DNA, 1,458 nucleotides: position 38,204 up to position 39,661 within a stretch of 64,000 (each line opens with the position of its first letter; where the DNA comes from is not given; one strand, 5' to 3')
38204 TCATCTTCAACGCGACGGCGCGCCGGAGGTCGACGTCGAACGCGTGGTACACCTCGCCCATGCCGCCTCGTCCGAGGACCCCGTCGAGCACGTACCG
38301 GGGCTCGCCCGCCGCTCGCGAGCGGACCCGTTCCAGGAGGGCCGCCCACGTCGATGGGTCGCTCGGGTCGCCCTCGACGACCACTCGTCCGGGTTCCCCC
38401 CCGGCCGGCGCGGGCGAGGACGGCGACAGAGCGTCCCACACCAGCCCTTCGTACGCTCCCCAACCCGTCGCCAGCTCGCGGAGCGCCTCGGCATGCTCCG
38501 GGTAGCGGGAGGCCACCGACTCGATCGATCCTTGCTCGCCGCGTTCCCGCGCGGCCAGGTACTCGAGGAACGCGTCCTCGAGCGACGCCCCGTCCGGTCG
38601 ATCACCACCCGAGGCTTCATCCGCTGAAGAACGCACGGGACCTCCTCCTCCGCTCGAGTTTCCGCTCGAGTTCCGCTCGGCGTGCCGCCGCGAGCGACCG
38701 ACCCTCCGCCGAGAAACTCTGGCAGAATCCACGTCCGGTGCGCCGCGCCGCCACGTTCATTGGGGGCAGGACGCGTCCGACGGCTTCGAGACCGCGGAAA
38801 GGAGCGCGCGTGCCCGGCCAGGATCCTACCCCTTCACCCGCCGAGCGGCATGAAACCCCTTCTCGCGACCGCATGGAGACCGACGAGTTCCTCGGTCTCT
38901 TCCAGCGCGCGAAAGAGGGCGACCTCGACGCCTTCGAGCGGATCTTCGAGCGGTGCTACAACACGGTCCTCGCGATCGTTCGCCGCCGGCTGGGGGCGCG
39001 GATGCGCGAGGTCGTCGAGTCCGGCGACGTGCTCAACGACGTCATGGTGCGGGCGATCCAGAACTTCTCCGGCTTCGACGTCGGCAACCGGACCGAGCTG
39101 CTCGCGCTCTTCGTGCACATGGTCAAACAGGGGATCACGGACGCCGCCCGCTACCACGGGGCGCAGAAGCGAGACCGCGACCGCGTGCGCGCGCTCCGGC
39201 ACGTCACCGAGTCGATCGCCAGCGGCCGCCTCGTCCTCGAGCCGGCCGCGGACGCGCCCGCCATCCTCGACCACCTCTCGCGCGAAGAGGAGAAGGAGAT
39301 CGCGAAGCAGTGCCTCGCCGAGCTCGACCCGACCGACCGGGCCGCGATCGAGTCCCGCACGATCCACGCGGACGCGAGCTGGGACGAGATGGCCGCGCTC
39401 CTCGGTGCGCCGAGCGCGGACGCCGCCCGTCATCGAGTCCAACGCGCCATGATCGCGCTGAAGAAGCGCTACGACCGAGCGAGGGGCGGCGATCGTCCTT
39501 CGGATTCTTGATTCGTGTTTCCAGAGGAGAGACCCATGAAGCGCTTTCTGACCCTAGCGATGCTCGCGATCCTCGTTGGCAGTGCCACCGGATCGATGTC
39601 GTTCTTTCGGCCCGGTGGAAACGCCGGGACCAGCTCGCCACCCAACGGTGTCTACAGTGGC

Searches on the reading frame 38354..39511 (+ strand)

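Call 34: search_protein_families(library=pfam, proteins=[window:38354-39511:+], max_evalue=0.001)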
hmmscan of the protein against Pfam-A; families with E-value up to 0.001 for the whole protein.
window:38354-39511:+ (385 aa): 2 families
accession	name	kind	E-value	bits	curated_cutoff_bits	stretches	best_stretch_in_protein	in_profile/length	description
PF07638.17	Sigma70_ECF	-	1.2e-08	35.5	21.1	1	181-355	6-166/185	ECF sigma factor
PF04542.20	Sigma70_r2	-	0.00027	21.1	24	1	198-268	2-68/71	Sigma-70 region 2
